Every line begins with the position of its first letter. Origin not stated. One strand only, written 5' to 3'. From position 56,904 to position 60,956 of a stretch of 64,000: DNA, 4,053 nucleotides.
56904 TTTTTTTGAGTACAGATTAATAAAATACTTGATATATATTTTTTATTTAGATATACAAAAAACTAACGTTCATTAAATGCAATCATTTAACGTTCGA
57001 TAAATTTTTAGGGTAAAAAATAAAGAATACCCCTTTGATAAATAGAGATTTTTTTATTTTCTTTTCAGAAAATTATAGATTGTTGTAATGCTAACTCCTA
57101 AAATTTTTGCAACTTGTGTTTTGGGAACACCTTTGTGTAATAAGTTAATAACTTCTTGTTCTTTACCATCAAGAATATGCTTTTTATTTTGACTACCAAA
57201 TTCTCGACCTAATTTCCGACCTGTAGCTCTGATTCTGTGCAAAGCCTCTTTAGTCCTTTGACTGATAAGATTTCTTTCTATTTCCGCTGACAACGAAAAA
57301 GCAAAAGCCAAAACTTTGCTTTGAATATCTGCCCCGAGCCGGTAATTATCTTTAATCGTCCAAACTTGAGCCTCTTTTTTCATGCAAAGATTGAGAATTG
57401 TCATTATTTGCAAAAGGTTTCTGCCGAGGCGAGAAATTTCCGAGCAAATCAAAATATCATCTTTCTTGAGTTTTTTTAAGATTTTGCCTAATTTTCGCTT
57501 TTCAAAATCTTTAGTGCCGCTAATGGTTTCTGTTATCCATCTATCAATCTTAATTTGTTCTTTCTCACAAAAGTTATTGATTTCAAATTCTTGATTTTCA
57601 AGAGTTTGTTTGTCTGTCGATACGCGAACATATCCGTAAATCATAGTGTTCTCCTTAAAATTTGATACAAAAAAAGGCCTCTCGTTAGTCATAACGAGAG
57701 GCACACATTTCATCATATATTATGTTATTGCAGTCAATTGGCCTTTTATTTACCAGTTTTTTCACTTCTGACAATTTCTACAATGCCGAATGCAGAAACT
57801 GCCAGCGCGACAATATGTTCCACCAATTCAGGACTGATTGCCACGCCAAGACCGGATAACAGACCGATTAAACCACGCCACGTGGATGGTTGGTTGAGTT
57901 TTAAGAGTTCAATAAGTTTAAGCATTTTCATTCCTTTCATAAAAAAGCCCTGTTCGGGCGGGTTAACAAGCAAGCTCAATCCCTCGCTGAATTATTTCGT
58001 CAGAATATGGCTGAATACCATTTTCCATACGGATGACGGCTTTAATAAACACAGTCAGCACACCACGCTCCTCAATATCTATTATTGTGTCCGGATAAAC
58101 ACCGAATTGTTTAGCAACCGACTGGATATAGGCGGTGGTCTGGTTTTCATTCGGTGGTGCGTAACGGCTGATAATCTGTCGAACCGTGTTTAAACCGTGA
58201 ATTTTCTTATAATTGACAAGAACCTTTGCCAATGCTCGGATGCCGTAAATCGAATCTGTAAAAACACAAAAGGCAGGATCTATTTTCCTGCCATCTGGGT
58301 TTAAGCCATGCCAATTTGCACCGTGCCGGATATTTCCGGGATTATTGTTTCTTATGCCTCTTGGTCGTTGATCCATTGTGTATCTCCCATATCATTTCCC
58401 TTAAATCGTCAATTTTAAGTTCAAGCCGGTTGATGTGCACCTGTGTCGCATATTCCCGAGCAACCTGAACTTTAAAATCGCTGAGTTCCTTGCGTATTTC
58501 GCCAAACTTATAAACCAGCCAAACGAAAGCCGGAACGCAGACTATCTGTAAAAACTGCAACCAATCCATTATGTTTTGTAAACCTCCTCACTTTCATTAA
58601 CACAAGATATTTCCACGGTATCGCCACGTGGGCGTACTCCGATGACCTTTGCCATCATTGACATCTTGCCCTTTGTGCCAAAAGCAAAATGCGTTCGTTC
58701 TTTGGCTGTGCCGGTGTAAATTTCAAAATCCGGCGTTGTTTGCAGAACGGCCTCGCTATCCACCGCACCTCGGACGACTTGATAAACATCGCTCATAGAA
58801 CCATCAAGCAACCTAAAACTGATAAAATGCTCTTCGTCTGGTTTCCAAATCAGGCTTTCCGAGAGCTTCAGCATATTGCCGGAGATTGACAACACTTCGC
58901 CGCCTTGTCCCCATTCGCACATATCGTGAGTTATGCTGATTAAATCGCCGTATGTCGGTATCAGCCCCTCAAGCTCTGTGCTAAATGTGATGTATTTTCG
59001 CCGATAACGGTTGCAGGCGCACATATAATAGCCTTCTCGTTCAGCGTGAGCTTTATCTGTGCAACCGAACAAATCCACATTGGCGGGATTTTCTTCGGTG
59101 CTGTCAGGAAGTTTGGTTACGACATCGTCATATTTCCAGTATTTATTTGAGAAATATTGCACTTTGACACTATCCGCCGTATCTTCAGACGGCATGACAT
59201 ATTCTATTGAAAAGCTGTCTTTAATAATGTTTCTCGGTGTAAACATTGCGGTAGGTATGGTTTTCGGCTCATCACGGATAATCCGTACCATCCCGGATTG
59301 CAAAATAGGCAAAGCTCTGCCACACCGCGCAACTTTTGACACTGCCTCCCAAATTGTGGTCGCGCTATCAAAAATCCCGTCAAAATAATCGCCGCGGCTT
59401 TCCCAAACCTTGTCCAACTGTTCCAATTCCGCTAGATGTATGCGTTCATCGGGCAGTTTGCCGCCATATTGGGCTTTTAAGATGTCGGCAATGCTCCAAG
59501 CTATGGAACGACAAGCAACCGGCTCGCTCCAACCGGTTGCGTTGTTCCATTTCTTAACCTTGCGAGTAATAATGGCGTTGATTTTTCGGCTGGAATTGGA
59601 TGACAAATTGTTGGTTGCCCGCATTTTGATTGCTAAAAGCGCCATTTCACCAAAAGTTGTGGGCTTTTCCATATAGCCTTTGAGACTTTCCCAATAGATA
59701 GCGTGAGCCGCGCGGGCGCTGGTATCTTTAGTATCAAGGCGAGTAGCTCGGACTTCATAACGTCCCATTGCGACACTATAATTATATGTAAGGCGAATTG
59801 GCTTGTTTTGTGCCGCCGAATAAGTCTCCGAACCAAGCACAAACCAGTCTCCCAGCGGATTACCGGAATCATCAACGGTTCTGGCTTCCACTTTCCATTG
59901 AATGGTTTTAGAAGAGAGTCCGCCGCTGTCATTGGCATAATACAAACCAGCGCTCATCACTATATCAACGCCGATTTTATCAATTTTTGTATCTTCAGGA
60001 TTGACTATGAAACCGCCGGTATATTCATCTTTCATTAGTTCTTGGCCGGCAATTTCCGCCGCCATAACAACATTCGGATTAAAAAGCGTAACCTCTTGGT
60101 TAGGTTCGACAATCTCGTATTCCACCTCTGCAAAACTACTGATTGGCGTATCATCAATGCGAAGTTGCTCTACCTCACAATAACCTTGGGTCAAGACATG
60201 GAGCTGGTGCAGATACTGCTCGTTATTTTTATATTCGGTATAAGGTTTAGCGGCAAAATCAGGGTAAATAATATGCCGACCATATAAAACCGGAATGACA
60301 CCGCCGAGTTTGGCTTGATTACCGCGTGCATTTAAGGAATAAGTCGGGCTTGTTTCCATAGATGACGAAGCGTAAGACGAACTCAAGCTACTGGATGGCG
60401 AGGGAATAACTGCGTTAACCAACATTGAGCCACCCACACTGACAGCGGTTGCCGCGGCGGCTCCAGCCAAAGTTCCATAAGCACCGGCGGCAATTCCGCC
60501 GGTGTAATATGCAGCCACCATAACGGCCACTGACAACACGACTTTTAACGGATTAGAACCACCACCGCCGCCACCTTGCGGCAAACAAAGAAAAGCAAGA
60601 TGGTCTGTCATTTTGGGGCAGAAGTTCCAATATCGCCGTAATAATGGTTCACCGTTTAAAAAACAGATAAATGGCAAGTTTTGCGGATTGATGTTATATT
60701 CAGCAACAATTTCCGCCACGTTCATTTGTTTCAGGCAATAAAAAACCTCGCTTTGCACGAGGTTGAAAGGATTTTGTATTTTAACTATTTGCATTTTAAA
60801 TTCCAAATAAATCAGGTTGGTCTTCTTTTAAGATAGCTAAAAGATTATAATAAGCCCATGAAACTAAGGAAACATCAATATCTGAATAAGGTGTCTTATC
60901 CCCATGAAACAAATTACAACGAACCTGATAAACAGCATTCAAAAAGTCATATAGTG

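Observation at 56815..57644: Candidate invertible promoter between a Hin/Mpi-type serine invertase and a 5-gene surface-glycan decoration operon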

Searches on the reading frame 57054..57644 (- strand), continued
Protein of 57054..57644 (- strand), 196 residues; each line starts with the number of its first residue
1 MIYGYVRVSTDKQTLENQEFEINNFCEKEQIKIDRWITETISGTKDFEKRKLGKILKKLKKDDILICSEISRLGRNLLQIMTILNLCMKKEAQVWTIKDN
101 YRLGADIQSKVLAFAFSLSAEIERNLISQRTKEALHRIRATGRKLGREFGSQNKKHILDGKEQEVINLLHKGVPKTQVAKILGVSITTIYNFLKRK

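Call 57: find_encoding_contigs(protein=P0004, flank=1500, max_places=10)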
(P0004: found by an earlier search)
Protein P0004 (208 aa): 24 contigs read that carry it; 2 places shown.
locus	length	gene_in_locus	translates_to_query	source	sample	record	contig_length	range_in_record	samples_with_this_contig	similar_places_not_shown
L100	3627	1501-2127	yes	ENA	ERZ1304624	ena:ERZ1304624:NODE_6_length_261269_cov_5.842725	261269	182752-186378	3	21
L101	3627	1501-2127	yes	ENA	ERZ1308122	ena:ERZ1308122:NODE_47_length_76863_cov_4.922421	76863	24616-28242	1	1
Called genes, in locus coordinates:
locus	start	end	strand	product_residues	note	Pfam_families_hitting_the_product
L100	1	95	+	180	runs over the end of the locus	PF21715:CggR_N (faint)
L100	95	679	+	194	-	-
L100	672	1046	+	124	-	PF19889:DUF6362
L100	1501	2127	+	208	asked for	PF02195:ParB_N (weak)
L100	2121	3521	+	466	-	PF02195:ParB_N, PF13489:Methyltransf_23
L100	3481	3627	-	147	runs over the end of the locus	-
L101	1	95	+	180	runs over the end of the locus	PF21715:CggR_N (faint)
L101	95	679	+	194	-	-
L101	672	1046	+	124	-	PF19889:DUF6362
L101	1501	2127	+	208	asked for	PF02195:ParB_N (weak)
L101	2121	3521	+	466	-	PF02195:ParB_N, PF13489:Methyltransf_23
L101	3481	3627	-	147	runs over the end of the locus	-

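Call 60: find_homologous_proteins(query=window:57054-57644:-, max_evalue=1e-60)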
Query window:57054-57644:- (196 aa): 7668 proteins with E <= 1e-60 among 8000 candidates; the best 120 are listed.
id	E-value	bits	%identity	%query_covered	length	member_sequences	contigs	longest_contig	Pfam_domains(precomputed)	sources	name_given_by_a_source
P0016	2.1e-109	381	90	100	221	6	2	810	PF00239.27,PF02796.22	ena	-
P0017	1.1e-108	379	89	100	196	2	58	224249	PF00239.27,PF13384.13,PF02796.22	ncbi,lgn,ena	-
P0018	1.2e-108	379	89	100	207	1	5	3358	PF00239.27,PF13384.13,PF02796.22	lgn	-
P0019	3.0e-108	377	88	99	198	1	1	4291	PF00239.27,PF13384.13,PF13551.13,PF02796.22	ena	-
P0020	3.2e-108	377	88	99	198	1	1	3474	PF00239.27,PF13384.13,PF13551.13,PF02796.22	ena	-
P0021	5.5e-108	376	87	100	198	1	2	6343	PF00239.27,PF13384.13,PF13551.13,PF02796.22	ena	-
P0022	6.7e-108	376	88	99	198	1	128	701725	PF00239.27,PF13384.13,PF13551.13,PF02796.22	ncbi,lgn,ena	-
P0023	7.6e-108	376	87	99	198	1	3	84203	PF00239.27,PF13384.13,PF13551.13,PF02796.22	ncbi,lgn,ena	-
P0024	8.7e-108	376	87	99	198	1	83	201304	PF00239.27,PF13384.13,PF13551.13,PF02796.22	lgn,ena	-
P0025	9.7e-108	376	89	99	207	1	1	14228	PF00239.27,PF02796.22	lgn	-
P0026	9.9e-108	376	87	99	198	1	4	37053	PF00239.27,PF13384.13,PF02796.22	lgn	-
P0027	1.2e-107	375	87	99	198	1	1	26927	PF00239.27,PF13384.13,PF13551.13,PF02796.22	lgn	-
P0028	2.0e-107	375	87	99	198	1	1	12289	PF00239.27,PF13384.13,PF02796.22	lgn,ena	-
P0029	2.0e-107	375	87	99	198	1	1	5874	PF00239.27,PF13384.13,PF13551.13,PF02796.22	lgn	-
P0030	2.1e-107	375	87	99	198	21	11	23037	PF00239.27,PF13384.13,PF13551.13,PF02796.22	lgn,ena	-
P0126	3.5e-100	351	82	99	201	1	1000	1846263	PF00239.27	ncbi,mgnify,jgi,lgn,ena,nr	ncbi:MAG: invertase [Acetobacter sp. 46_36]|mgnify:FL=1|jgi:serine type site-specific recombinase|nr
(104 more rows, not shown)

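Call 61: find_encoding_contigs(protein=P0126, flank=1500, max_places=10)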
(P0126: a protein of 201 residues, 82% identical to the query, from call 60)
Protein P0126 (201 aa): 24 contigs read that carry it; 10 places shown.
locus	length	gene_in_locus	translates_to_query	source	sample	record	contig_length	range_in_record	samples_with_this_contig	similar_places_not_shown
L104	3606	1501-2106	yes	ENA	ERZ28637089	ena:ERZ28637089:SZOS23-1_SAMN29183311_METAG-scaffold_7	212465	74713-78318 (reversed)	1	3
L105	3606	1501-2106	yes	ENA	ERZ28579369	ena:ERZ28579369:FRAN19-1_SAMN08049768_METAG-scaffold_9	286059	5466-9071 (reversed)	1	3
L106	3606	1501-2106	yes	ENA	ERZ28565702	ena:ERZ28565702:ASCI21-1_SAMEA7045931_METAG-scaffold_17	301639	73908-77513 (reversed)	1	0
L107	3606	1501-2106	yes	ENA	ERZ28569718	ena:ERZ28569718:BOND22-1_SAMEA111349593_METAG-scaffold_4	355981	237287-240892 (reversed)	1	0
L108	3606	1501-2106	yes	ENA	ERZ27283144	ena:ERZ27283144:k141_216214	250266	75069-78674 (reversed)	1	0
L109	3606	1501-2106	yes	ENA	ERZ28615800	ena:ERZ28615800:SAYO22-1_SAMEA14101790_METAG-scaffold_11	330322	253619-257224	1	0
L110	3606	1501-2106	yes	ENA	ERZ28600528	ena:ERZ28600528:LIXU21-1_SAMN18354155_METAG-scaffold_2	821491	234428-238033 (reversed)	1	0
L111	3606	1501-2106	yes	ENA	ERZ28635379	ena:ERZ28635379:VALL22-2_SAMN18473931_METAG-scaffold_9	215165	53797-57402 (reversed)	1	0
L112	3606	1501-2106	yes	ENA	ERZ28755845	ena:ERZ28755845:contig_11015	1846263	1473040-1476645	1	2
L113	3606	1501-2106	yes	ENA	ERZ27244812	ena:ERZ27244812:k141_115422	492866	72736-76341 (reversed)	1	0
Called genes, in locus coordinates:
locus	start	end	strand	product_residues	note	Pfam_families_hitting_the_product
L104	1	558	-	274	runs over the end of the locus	PF00248:Aldo_ket_red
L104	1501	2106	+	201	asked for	PF00239:Resolvase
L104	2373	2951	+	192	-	PF00239:Resolvase (faint), PF02796:HTH_7 (weak)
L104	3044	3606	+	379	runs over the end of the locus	-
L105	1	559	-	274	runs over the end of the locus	PF00248:Aldo_ket_red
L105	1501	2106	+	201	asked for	PF00239:Resolvase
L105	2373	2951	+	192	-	PF02796:HTH_7 (weak)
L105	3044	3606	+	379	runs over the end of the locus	-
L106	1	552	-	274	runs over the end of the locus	PF00248:Aldo_ket_red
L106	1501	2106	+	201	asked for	PF00239:Resolvase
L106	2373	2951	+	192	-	PF02796:HTH_7 (weak)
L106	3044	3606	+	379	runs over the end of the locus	-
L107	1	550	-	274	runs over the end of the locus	PF00248:Aldo_ket_red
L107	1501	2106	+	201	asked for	PF00239:Resolvase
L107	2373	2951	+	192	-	PF02796:HTH_7 (weak)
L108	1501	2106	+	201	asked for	PF00239:Resolvase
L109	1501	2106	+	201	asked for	PF00239:Resolvase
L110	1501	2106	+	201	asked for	PF00239:Resolvase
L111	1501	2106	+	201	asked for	PF00239:Resolvase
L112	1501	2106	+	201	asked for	PF00239:Resolvase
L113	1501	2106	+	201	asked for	PF00239:Resolvase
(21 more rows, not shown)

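Call 62: find_encoding_contigs(protein=P0022, flank=1500, max_places=10)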
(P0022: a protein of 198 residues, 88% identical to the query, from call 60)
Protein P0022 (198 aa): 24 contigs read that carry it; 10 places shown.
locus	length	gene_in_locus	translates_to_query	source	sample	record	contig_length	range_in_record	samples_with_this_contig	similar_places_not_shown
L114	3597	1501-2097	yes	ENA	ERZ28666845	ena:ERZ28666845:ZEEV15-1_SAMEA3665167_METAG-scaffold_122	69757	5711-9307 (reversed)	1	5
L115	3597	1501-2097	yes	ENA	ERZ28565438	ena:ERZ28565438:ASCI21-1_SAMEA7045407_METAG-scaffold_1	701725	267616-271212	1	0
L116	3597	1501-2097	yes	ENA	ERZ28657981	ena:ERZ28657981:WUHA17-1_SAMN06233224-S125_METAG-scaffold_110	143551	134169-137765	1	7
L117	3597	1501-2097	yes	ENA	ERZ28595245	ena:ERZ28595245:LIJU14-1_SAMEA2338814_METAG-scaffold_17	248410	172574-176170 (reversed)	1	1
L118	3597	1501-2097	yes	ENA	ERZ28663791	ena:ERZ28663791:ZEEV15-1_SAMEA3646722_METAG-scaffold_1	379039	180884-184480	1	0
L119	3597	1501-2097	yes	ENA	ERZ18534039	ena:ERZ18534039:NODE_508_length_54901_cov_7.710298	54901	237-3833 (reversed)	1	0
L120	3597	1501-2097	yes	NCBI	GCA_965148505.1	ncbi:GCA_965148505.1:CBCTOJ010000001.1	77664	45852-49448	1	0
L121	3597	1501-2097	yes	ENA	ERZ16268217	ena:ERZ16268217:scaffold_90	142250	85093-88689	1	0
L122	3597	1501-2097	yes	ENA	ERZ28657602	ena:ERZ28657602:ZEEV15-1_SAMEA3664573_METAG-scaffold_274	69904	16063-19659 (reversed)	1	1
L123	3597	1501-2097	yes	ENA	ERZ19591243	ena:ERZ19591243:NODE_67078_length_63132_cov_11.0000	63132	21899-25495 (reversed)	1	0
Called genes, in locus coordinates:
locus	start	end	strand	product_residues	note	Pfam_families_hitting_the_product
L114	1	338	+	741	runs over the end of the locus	PF24801:FNIII-A_GpJ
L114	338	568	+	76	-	-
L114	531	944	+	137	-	-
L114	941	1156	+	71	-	-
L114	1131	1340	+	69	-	-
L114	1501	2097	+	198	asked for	PF00239:Resolvase, PF13551:HTH_29 (faint), PF13384:HTH_23 (faint), PF02796:HTH_7 (weak)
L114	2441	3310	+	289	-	PF00535:Glycos_transf_2, PF10111:Glyco_tranf_2_2, PF13641:Glyco_tranf_2_3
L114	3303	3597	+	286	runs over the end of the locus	PF00535:Glycos_transf_2, PF10111:Glyco_tranf_2_2, PF13641:Glyco_tranf_2_3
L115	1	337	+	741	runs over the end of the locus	PF24801:FNIII-A_GpJ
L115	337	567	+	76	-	-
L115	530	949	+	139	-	-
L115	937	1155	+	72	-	-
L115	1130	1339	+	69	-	-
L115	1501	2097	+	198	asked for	PF00239:Resolvase, PF13551:HTH_29 (faint), PF13384:HTH_23 (faint), PF02796:HTH_7 (weak)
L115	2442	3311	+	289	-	PF00535:Glycos_transf_2, PF10111:Glyco_tranf_2_2, PF13641:Glyco_tranf_2_3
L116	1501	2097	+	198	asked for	PF00239:Resolvase, PF13551:HTH_29 (faint), PF13384:HTH_23 (faint), PF02796:HTH_7 (weak)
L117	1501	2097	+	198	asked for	PF00239:Resolvase, PF13551:HTH_29 (faint), PF13384:HTH_23 (faint), PF02796:HTH_7 (weak)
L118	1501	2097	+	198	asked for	PF00239:Resolvase, PF13551:HTH_29 (faint), PF13384:HTH_23 (faint), PF02796:HTH_7 (weak)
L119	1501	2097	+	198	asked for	PF00239:Resolvase, PF13551:HTH_29 (faint), PF13384:HTH_23 (faint), PF02796:HTH_7 (weak)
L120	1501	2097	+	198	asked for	PF00239:Resolvase, PF13551:HTH_29 (faint), PF13384:HTH_23 (faint), PF02796:HTH_7 (weak)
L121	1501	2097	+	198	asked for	PF00239:Resolvase, PF13551:HTH_29 (faint), PF13384:HTH_23 (faint), PF02796:HTH_7 (weak)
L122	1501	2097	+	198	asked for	PF00239:Resolvase, PF13551:HTH_29 (faint), PF13384:HTH_23 (faint), PF02796:HTH_7 (weak)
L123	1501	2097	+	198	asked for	PF00239:Resolvase, PF13551:HTH_29 (faint), PF13384:HTH_23 (faint), PF02796:HTH_7 (weak)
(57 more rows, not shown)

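Call 63: find_encoding_contigs(protein=P0017, flank=1500, max_places=10)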
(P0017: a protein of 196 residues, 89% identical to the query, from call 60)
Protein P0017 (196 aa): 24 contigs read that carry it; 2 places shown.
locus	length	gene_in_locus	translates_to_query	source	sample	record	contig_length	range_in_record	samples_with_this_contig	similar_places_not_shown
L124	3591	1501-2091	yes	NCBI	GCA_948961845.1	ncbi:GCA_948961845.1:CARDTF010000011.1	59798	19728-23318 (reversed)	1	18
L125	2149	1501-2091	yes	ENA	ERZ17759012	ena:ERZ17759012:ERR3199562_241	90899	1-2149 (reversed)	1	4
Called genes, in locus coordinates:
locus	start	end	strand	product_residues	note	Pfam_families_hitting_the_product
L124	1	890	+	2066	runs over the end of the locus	PF01435:Peptidase_M48 (faint)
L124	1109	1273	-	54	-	-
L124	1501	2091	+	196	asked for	PF00239:Resolvase, PF02796:HTH_7 (faint), PF13384:HTH_23 (faint)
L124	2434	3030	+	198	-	-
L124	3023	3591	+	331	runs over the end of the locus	PF00535:Glycos_transf_2, PF10111:Glyco_tranf_2_2, PF13641:Glyco_tranf_2_3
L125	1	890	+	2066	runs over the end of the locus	PF01435:Peptidase_M48 (faint)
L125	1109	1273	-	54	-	-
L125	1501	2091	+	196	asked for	PF00239:Resolvase, PF02796:HTH_7 (faint), PF13384:HTH_23 (faint)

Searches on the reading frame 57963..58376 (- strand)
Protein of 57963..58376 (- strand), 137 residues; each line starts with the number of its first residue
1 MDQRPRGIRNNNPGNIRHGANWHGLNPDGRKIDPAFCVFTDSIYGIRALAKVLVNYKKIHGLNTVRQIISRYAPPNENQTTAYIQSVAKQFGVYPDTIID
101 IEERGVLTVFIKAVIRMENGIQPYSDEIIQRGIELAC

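Call 7: search_protein_families(library=pfam, proteins=[window:57963-58376:-], max_evalue=0.001)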
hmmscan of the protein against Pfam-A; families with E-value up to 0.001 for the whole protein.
window:57963-58376:- (137 aa): 0 families

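Call 43: search_protein_families(library=phrogs, proteins=[window:57963-58376:-], max_evalue=0.00001)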
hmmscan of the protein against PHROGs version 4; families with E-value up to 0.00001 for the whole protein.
window:57963-58376:- (137 aa): 5 families
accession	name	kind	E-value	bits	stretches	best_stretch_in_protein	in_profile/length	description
phrog_873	-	head and packaging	2.3e-57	196.2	1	2-136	352-487/1277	endolysin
phrog_2276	-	tail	3.1e-23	83.3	1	4-133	489-611/673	tail length tape measure protein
phrog_7182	-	other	1.4e-18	67.6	1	5-129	658-790/1228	tail injection transglycosylase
phrog_7694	-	unknown function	1.7e-14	54.5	1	3-122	502-619/675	-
phrog_992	-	head and packaging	3.6e-12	46.7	1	7-132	166-286/764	head protein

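Call 58: find_encoding_contigs(protein=window:57963-58376:-, flank=3000, max_places=10)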
Protein window:57963-58376:- (137 aa): 3 contigs read that carry it; 2 places shown.
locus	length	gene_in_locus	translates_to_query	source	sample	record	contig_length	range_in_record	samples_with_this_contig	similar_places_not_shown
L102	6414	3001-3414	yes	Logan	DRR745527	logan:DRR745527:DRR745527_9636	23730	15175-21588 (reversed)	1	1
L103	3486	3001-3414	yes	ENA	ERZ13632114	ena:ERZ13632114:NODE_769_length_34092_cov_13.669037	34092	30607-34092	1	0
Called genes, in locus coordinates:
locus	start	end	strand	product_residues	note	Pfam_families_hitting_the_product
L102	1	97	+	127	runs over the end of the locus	PF00877:NLPC_P60 (weak)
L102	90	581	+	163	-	-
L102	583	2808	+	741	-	PF24801:FNIII-A_GpJ, PF13550:Phage-tail_3 (weak)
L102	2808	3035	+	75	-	-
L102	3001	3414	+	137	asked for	-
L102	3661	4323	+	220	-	PF00239:Resolvase, PF02796:HTH_7 (weak)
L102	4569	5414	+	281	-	PF00535:Glycos_transf_2, PF10111:Glyco_tranf_2_2, PF13641:Glyco_tranf_2_3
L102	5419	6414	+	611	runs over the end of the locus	PF13419:HAD_2 (weak)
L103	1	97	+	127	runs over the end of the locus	PF00877:NLPC_P60 (weak)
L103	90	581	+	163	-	-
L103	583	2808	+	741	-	PF24801:FNIII-A_GpJ, PF13550:Phage-tail_3 (weak)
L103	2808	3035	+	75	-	-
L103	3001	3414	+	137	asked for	-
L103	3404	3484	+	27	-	?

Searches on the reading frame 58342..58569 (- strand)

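Call 7: search_protein_families(library=pfam, proteins=[window:58342-58569:-], max_evalue=0.001)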
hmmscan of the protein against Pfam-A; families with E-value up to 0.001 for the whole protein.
window:58342-58569:- (75 aa): 0 families

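Call 43: search_protein_families(library=phrogs, proteins=[window:58342-58569:-], max_evalue=0.00001)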
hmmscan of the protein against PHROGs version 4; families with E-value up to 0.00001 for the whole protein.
window:58342-58569:- (75 aa): 1 family
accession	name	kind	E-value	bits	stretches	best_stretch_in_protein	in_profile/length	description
phrog_7885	-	unknown function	2.7e-06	28.2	1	6-60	14-65/83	-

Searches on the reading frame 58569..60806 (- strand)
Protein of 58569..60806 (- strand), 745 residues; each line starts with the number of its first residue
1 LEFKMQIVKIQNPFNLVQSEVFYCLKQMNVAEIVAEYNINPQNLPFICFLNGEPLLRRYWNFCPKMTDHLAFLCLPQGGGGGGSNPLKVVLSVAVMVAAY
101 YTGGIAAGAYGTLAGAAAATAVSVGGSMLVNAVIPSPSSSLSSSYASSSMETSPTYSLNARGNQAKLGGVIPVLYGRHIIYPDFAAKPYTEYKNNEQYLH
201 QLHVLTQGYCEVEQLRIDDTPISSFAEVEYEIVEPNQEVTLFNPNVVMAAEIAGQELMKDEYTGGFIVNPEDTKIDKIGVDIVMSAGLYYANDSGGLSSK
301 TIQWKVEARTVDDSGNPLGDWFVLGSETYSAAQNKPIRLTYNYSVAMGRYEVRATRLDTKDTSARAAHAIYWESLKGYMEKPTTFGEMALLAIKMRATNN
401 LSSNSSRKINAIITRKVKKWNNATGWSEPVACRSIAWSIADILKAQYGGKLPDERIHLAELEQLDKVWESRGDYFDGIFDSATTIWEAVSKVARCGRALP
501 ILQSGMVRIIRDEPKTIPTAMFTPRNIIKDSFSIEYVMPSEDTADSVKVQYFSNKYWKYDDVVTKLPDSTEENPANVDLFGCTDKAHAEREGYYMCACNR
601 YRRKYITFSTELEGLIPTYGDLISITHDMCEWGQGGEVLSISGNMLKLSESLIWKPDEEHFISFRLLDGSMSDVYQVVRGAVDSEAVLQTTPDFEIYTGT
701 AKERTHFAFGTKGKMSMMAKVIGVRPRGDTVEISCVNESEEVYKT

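Call 7: search_protein_families(library=pfam, proteins=[window:58569-60806:-], max_evalue=0.001)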
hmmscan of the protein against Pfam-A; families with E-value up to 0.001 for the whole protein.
window:58569-60806:- (745 aa): 2 families
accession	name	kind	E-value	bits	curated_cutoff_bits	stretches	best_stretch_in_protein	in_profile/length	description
PF13550.12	Phage-tail_3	-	5.8e-19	69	23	1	480-635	1-154/164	Putative phage tail protein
PF24801.1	FNIII-A_GpJ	-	1.3e-13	51.6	27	1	269-378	20-123/126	Tip attachment protein J,FNIII-A domain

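Call 43: search_protein_families(library=phrogs, proteins=[window:58569-60806:-], max_evalue=0.00001)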
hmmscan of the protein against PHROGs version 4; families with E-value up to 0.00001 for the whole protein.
window:58569-60806:- (745 aa): 9 families
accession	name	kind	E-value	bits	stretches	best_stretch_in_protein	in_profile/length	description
phrog_469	-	tail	5.8e-139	465.7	2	260-744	404-893/903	tail protein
phrog_31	-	tail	8.6e-114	382.7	1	25-743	117-846/1565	central tail fiber J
phrog_23466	-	unknown function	2.3e-27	96.8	1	432-743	32-346/358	-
phrog_24367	-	unknown function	5.7e-16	59.1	1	124-254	98-226/408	-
phrog_1727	-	tail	1.5e-12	47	1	475-643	331-502/1174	tail protein and host specificity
phrog_7997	-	tail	1.2e-11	45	1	485-643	41-204/589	tail protein and host specificity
phrog_2589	-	tail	5.6e-11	40.6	1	497-672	355-529/3686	tail protein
phrog_2148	-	tail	1.3e-09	37.9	1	487-663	86-265/901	tail fiber protein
phrog_32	-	tail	4.5e-08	33.9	1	76-180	91-186/203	tail assembly protein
